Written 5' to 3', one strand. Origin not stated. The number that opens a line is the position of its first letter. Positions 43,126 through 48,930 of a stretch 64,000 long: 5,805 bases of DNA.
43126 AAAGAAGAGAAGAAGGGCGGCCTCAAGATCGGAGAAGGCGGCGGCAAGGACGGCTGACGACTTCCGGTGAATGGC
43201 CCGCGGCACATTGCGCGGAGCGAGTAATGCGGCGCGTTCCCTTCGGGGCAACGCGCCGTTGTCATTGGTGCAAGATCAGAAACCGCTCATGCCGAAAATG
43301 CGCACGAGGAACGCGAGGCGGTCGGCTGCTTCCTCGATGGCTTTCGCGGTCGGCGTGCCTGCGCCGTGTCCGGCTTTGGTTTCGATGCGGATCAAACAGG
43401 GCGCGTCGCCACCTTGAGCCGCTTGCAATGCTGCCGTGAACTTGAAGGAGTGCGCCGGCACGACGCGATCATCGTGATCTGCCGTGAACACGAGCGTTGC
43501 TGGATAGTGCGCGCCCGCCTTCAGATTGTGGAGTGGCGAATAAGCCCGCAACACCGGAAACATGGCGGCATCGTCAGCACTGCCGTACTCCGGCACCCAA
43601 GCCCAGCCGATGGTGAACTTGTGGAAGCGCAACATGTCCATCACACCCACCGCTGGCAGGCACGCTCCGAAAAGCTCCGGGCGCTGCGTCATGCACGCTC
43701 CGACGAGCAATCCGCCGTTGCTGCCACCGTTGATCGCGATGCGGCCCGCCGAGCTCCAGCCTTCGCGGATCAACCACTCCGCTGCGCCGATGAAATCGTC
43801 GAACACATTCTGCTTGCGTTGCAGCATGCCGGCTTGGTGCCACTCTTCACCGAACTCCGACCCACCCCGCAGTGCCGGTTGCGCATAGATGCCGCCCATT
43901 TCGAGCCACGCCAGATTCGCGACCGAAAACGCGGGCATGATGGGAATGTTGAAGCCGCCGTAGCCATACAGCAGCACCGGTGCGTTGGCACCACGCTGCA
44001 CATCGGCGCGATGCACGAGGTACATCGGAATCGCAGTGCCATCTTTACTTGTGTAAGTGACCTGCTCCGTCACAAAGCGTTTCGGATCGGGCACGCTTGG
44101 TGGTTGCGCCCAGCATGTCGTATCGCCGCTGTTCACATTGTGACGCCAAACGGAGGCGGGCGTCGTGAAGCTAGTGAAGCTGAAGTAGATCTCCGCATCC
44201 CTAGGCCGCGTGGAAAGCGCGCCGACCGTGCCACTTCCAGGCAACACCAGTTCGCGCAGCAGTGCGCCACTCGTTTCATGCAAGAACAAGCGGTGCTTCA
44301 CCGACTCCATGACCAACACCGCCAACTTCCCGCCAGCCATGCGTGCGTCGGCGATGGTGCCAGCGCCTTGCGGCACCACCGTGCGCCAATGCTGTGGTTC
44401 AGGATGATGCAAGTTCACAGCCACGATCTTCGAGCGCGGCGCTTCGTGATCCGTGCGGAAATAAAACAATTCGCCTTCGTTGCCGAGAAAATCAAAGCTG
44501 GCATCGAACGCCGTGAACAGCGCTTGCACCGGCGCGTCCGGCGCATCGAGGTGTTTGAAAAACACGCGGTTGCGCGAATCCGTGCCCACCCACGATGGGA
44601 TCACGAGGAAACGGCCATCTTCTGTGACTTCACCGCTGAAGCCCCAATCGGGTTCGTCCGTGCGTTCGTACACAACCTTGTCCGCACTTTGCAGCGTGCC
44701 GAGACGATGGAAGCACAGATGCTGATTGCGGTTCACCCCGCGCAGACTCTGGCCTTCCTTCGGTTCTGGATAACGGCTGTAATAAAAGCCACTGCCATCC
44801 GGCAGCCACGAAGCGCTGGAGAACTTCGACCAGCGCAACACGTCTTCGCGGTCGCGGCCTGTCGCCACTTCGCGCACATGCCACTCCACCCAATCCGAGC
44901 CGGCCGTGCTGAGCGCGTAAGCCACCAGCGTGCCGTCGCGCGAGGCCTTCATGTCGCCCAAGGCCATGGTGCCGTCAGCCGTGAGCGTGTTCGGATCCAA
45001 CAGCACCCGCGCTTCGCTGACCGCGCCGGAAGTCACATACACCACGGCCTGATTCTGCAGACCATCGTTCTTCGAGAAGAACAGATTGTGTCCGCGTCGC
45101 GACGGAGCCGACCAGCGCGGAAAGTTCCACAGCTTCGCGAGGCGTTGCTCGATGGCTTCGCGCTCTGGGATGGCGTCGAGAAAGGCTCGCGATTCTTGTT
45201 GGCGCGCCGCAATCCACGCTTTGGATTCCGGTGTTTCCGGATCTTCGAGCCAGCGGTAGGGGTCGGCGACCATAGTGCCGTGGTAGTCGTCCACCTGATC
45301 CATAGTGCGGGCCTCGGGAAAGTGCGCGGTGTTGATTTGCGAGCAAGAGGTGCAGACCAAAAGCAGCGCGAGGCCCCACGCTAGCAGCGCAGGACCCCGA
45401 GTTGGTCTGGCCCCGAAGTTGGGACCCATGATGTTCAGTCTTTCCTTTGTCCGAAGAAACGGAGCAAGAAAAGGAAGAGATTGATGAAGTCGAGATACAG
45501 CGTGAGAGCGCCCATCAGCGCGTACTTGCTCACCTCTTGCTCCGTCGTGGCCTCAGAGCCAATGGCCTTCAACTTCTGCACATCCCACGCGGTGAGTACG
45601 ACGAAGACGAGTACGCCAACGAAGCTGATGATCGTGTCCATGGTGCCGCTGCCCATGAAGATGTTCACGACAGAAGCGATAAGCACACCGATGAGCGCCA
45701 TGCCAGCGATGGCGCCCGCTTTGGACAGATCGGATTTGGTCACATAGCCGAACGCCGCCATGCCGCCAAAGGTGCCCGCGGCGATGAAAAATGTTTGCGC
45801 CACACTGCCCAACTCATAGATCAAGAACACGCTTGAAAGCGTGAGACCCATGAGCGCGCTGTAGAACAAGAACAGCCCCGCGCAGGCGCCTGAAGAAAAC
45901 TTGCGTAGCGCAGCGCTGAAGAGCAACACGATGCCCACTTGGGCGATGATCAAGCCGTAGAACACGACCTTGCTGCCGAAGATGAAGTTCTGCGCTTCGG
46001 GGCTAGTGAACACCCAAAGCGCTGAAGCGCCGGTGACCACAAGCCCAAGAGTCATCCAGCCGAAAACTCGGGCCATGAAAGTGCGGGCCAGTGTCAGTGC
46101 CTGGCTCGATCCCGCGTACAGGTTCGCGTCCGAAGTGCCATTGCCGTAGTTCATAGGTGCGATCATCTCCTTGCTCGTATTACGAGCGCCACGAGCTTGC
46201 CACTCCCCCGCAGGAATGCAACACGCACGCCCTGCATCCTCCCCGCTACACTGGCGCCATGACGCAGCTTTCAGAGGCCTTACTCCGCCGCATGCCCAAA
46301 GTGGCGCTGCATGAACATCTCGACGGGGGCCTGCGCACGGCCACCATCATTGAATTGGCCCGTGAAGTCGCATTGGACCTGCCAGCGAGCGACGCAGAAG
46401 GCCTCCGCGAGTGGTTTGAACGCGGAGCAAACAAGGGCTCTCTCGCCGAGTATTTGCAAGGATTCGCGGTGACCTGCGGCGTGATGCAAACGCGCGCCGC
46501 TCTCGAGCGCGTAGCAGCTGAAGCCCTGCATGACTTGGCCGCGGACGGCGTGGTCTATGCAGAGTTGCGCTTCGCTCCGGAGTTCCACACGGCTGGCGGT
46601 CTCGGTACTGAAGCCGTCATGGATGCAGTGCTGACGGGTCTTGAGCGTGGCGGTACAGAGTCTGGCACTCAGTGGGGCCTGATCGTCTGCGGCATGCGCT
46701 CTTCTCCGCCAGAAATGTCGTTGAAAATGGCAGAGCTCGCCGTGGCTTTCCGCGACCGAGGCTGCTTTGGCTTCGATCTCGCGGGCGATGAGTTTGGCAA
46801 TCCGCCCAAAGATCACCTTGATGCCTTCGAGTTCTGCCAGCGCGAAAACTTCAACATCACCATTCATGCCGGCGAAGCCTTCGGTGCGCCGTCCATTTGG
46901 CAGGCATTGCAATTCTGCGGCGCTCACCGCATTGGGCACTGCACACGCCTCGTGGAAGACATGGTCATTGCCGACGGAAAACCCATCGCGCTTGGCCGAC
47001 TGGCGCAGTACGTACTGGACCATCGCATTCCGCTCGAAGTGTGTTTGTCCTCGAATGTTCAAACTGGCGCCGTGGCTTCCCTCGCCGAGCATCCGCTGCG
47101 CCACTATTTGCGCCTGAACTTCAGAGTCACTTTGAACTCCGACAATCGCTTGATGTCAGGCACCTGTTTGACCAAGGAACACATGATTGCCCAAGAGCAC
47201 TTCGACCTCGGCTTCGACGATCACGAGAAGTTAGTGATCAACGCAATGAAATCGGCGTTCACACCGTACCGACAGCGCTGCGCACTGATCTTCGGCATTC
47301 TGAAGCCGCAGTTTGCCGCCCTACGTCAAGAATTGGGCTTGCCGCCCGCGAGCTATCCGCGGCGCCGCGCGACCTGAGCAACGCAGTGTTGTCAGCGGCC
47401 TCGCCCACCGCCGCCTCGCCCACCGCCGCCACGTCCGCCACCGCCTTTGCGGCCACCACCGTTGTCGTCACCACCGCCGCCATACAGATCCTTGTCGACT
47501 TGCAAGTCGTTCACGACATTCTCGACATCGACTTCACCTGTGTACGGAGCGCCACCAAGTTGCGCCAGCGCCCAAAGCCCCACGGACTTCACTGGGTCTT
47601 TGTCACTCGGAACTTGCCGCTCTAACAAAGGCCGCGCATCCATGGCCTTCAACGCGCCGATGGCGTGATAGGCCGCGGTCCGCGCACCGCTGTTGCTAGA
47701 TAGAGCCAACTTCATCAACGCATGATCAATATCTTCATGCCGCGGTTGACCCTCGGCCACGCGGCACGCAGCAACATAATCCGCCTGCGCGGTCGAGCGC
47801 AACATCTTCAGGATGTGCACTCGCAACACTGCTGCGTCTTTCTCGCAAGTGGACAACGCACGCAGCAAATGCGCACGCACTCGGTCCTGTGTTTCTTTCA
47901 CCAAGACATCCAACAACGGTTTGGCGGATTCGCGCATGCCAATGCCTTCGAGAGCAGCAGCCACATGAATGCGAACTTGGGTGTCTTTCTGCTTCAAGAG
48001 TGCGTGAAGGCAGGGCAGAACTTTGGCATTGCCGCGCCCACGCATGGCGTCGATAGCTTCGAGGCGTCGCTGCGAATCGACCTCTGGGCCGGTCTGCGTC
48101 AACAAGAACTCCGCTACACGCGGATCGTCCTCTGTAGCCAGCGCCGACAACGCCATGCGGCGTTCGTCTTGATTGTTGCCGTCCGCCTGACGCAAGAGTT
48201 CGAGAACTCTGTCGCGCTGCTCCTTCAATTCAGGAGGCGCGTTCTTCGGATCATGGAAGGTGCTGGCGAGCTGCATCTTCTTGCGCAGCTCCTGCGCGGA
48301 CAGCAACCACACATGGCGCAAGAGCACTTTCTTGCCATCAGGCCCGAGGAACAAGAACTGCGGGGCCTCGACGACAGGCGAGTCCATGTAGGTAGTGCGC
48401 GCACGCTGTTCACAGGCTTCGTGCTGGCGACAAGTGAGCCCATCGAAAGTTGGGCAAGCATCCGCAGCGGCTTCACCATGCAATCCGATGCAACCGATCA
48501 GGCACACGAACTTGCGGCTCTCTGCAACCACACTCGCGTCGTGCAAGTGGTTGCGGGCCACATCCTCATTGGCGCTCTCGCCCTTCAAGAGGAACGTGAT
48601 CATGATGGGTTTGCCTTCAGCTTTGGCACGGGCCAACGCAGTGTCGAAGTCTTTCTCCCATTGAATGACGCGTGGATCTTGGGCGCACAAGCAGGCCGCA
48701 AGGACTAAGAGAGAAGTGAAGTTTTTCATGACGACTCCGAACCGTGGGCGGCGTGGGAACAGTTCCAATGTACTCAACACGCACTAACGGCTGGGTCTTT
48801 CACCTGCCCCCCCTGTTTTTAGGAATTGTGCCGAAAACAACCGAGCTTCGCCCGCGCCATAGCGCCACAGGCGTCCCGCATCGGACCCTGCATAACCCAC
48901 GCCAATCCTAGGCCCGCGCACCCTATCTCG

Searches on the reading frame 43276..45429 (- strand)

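Call 27: search_protein_families(library=pfam, proteins=[window:43276-45429:-], max_evalue=0.00001)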
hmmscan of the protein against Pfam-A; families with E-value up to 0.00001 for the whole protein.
window:43276-45429:- (717 aa): 2 families
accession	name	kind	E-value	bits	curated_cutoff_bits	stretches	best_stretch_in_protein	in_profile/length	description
PF02897.21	Peptidase_S9_N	-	7.8e-120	400.8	24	1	38-442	1-413/414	Prolyl oligopeptidase, N-terminal beta-propeller domain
PF00326.27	Peptidase_S9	-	4e-59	200.1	22.6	1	500-714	2-212/213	Prolyl oligopeptidase family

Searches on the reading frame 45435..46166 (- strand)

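Call 28: search_protein_families(library=pfam, proteins=[window:45435-46166:-], max_evalue=0.00001)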
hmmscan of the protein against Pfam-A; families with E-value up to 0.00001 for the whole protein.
window:45435-46166:- (243 aa): 1 family
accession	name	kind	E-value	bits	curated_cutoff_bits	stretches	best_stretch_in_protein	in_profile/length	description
PF01027.25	Bax1-I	-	2.8e-54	184.5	34.1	1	28-238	1-207/207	Inhibitor of apoptosis-promoting Bax1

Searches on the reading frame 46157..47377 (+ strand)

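Call 28: search_protein_families(library=pfam, proteins=[window:46157-47377:+], max_evalue=0.00001)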
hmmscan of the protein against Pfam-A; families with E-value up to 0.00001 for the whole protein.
window:46157-47377:+ (406 aa): 1 family
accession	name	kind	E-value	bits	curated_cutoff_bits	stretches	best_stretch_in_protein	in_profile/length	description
PF00962.28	A_deaminase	-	5e-95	318.8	27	1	47-381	1-327/330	Adenosine deaminase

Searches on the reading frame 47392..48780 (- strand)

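Call 28: search_protein_families(library=pfam, proteins=[window:47392-48780:-], max_evalue=0.00001)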
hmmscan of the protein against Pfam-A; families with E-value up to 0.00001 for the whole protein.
window:47392-48780:- (462 aa): 1 family
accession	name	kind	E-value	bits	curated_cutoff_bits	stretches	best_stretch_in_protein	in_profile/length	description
PF13646.12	HEAT_2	-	1.5e-17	64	27.7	1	238-310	16-88/88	HEAT repeats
